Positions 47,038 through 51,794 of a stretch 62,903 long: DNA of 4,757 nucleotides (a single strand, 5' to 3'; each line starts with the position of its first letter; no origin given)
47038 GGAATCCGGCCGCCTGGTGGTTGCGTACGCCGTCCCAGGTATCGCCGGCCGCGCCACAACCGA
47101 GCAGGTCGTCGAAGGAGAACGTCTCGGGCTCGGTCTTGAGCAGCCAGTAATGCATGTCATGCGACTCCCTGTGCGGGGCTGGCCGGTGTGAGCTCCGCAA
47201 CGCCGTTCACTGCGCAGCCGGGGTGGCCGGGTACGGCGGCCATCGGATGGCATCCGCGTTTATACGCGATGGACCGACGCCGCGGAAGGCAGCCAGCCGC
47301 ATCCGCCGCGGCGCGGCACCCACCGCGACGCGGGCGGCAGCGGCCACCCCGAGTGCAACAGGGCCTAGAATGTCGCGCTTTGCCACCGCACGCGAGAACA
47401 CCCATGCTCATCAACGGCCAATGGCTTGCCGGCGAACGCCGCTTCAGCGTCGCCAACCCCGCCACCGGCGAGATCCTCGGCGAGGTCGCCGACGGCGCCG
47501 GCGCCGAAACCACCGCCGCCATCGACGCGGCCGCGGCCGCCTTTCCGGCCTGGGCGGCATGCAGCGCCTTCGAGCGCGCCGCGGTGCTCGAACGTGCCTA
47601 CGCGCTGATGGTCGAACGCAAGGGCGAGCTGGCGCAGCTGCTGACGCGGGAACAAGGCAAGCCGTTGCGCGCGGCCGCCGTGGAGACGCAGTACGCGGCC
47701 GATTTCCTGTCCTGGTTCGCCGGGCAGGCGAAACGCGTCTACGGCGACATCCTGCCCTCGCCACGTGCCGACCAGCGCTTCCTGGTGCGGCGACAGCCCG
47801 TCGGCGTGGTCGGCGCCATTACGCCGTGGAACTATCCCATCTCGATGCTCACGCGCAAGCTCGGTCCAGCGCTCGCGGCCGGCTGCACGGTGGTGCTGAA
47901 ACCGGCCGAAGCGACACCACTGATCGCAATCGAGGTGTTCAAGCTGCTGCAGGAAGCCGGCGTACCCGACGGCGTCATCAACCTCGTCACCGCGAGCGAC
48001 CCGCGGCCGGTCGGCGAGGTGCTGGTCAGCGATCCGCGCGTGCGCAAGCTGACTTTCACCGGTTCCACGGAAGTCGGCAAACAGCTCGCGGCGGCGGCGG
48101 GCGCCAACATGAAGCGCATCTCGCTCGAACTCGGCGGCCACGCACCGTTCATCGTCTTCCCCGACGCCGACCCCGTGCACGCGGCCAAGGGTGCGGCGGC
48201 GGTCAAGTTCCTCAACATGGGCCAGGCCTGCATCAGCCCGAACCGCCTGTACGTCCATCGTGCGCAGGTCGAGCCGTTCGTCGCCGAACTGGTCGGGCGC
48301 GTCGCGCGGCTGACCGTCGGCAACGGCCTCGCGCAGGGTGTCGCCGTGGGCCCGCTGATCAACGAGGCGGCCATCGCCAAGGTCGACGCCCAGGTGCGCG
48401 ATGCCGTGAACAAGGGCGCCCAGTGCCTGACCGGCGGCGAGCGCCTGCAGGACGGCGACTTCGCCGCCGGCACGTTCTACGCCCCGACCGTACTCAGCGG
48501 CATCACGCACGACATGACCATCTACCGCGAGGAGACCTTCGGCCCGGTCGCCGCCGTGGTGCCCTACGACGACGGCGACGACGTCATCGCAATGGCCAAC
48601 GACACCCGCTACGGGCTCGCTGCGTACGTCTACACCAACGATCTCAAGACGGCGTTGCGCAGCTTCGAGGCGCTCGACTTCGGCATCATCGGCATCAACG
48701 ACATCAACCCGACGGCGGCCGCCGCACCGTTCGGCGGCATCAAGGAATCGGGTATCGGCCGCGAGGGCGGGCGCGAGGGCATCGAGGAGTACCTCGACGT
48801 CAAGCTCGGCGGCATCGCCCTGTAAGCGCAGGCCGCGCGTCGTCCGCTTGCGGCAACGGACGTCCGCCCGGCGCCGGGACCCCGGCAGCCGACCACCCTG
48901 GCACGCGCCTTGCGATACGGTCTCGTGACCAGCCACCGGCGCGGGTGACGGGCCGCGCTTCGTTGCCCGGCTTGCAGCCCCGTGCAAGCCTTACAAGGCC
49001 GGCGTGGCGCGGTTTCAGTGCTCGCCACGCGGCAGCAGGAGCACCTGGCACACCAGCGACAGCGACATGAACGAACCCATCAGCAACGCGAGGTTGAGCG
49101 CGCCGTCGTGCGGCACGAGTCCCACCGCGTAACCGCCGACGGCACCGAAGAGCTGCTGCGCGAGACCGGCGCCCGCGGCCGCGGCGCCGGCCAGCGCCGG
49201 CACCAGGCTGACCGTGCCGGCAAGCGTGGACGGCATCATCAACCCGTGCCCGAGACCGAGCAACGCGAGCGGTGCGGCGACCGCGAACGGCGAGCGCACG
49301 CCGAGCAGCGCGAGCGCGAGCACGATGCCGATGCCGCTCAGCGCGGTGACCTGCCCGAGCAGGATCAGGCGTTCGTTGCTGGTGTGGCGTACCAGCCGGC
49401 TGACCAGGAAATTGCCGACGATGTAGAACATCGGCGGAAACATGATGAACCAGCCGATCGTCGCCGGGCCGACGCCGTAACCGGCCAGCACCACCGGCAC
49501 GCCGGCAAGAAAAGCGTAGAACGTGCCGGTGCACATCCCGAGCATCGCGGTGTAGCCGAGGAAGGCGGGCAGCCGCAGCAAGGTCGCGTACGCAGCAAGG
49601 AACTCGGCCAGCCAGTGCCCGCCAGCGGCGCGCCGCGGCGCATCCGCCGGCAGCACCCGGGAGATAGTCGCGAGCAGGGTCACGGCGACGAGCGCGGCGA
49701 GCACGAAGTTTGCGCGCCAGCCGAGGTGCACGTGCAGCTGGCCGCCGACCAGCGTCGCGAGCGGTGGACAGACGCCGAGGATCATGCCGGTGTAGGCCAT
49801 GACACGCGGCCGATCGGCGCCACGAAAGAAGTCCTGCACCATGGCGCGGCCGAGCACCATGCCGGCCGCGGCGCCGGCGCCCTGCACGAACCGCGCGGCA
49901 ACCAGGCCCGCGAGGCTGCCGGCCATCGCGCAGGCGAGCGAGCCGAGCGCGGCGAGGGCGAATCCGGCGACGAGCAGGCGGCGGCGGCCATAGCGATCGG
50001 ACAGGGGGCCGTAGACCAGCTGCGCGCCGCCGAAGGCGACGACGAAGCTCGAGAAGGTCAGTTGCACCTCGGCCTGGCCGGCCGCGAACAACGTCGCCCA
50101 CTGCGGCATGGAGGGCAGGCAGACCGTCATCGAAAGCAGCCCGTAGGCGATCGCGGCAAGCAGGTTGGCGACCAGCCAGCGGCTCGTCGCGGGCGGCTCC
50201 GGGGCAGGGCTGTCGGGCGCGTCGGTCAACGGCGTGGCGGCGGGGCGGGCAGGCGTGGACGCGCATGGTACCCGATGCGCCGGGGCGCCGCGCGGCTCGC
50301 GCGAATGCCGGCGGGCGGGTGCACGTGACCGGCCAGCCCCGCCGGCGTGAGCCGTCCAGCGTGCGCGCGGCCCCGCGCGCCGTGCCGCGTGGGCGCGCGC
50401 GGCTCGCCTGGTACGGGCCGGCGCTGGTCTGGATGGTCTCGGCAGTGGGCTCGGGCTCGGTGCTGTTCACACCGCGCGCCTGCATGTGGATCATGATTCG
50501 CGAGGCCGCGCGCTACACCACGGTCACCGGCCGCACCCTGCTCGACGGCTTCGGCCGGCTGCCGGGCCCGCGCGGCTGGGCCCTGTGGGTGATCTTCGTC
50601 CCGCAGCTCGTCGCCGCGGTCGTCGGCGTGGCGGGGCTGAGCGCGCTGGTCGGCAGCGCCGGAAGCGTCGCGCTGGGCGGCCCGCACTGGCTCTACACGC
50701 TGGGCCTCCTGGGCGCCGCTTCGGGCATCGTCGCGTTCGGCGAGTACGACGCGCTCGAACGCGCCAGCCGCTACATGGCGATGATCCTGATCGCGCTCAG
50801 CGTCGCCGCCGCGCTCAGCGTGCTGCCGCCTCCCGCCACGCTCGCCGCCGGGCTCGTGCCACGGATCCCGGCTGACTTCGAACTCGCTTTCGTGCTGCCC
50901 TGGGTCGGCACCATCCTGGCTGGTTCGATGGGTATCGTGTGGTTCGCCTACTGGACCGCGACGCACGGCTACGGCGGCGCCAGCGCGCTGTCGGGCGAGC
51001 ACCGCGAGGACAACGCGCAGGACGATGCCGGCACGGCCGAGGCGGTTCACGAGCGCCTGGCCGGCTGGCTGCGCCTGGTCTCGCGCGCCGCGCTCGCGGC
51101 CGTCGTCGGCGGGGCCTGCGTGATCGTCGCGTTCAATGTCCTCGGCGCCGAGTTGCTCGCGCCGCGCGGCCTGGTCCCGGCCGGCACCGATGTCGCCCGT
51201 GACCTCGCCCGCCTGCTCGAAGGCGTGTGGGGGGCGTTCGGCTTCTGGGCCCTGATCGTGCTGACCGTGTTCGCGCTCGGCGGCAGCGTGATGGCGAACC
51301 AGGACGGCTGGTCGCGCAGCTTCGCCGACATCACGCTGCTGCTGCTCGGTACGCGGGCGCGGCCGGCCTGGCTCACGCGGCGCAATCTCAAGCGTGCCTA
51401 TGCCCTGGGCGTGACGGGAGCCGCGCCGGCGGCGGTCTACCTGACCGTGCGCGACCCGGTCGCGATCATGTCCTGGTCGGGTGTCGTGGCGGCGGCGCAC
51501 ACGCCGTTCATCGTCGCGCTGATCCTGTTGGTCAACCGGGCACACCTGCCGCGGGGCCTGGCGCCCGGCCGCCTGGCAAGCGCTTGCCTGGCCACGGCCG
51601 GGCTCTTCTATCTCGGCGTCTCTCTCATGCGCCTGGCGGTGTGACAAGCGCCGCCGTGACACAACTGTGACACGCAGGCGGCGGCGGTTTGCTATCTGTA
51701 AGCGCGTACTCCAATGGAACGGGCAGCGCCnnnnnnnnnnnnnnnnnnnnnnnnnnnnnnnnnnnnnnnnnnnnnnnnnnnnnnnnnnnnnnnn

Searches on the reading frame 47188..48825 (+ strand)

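Call 4: search_protein_families(library=pfam, proteins=[window:47188-48825:+], max_evalue=0.01)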
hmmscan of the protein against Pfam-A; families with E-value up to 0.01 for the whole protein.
window:47188-48825:+ (545 aa): 1 family
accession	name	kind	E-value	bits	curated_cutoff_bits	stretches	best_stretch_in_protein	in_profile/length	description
PF00171.27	Aldedh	-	2.9e-169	563.9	23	1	80-539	2-459/461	Aldehyde dehydrogenase family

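Call 5: search_protein_families(library=ncbifam, proteins=[window:47188-48825:+], max_evalue=0.001)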
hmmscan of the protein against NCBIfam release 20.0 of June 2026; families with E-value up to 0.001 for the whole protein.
window:47188-48825:+ (545 aa): 43 families (the best 25 are shown)
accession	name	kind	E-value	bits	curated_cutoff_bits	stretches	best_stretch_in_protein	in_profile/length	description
TIGR01780.1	SSADH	subfamily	6.5e-177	588.9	646.35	1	88-539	1-448/448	succinate-semialdehyde dehydrogenase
NF008415.0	PRK11241.1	equivalog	2.9e-160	534.1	828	1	71-542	11-479/482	NADP-dependent succinate-semialdehyde dehydrogenase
TIGR01804.1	BADH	equivalog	2.9e-134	448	668.6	1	75-539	2-467/467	betaine-aldehyde dehydrogenase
NF009725.0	PRK13252.1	equivalog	2.2e-128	428.8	593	1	74-539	10-475/488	betaine-aldehyde dehydrogenase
NF010000.0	PRK13473.1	subfamily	7.6e-126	420.5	615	1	71-539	3-468/475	aminobutyraldehyde dehydrogenase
NF045735.1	PaDhStyDPseudo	equivalog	2e-120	402.7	850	1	70-540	2-478/483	phenylacetaldehyde dehydrogenase StyD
TIGR02299.1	HpaE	equivalog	7.4e-120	400.8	638.35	1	74-540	4-473/488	5-carboxymethyl-2-hydroxymuconate semialdehyde dehydrogenase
NF007497.0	PRK10090.1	equivalog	1.3e-118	396.8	500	1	70-539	6-473/480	aldehyde dehydrogenase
NF006916.0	PRK09407.1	equivalog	1.4e-116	390.2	521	1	81-538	31-487/526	succinic semialdehyde dehydrogenase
NF040648.1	lactal_redase_Meth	equivalog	9.3e-114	381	650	1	73-540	1-459/463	lactaldehyde dehydrogenase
NF052305.1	DioxValDhHalo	equivalog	1.8e-112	376.7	750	1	74-535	8-473/483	2,5-dioxovalerate dehydrogenase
NF040792.1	glyc_ald_dh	equivalog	5.2e-110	368.7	760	1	73-539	3-469/488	D-glyceraldehyde dehydrogenase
NF042993.1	AlphKGSA_gudD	equivalog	6.7e-110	368.1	770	1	74-539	7-476/481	alpha-ketoglutaric semialdehyde dehydrogenase GucD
NF045736.1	PaDhStyDRhodo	equivalog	1.1e-103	347.3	800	1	71-537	3-471/479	phenylacetaldehyde dehydrogenase StyD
TIGR03216.1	OH_muco_semi_DH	equivalog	3.3e-103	345.9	693.25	1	74-539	4-475/481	2-hydroxymuconic semialdehyde dehydrogenase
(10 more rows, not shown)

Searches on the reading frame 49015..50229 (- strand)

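Call 4: search_protein_families(library=pfam, proteins=[window:49015-50229:-], max_evalue=0.01)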
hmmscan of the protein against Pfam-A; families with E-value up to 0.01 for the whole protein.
window:49015-50229:- (404 aa): 2 families
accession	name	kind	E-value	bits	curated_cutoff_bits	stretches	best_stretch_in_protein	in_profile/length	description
PF07690.21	MFS_1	-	2.2e-39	135.8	33.4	1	29-365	7-346/347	Major Facilitator Superfamily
PF06609.19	TRI12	-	0.0023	16.9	23.2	1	47-175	71-199/599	Fungal trichothecene efflux pump (TRI12)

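Call 5: search_protein_families(library=ncbifam, proteins=[window:49015-50229:-], max_evalue=0.001)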
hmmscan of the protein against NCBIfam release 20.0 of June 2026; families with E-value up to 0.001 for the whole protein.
window:49015-50229:- (404 aa): 61 families (the best 25 are shown)
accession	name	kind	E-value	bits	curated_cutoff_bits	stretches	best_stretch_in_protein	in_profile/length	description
TIGR00710.1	efflux_Bcr_CflA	subfamily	3.7e-61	207.7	200.9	1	29-390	16-376/385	Bcr/CflA family efflux MFS transporter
NF008314.0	PRK11102.1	equivalog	2.2e-42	145.7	303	1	31-397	23-389/396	Bcr/CflA family multidrug efflux MFS transporter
NF008654.0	PRK11652.1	equivalog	7.1e-41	140.4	479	1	23-397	14-384/397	multidrug efflux MFS transporter EmrD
NF008270.1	PRK11043.1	equivalog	2.8e-40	138.6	430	1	29-388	16-371/382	purine nucleoside transporter PunC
NF053813.1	MFS_TcaB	equivalog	4e-34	118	475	1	25-372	13-360/396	putative multidrug effflux MFS transporter TcaB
NF033134.0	cmlA_floR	equivalog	3.3e-33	115.7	450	1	32-394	24-383/388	CmlA/FloR family chloramphenicol efflux MFS transporter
TIGR00880.1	2_A_01_02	superfamily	1.3e-25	90.1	131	1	61-194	2-139/141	multidrug resistance protein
NF041041.1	FslD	exception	1.5e-23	83.7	500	1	29-384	21-377/396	rhizoferrin import MFS transporter FslD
NF000219.1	FloR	exception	6.6e-20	71.7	700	1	27-393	20-389/404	chloramphenicol/florfenicol efflux MFS transporter FloR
NF000509.1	efflux_CmlA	exception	1.3e-19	70.9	875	1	31-382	27-376/419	CmlA family chloramphenicol efflux MFS transporter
NF012203.0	cmlB1_MFS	exception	2.3e-19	69.9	900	1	31-381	27-375/407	chloramphenicol efflux MFS transporter CmlB1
NF007782.0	PRK10473.1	subfamily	4.6e-18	65.5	417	1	18-396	4-373/394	MdtL family multidrug efflux MFS transporter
TIGR00711.1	efflux_EmrB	subfamily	1.2e-17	63.8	230.2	1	22-195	6-179/485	DHA2 family efflux MFS transporter permease subunit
NF052292.1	efflux_CraA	equivalog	9e-17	61.2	725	1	65-330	60-326/409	chloramphenicol efflux MFS transporter CraA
NF011932.2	PRK15403.1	equivalog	7.8e-16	58.2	700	1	61-337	53-329/402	multidrug efflux MFS transporter MdtM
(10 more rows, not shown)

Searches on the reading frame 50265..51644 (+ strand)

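Call 4: search_protein_families(library=pfam, proteins=[window:50265-51644:+], max_evalue=0.01)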
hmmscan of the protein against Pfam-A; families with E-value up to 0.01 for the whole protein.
window:50265-51644:+ (459 aa): 0 families

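Call 5: search_protein_families(library=ncbifam, proteins=[window:50265-51644:+], max_evalue=0.001)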
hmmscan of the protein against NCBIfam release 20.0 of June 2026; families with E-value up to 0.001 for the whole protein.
window:50265-51644:+ (459 aa): 1 family
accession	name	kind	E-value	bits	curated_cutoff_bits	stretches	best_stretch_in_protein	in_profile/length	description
NF037982.1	Nramp_1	equivalog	1.6e-14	53.9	50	1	74-428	41-404/404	Nramp family divalent metal transporter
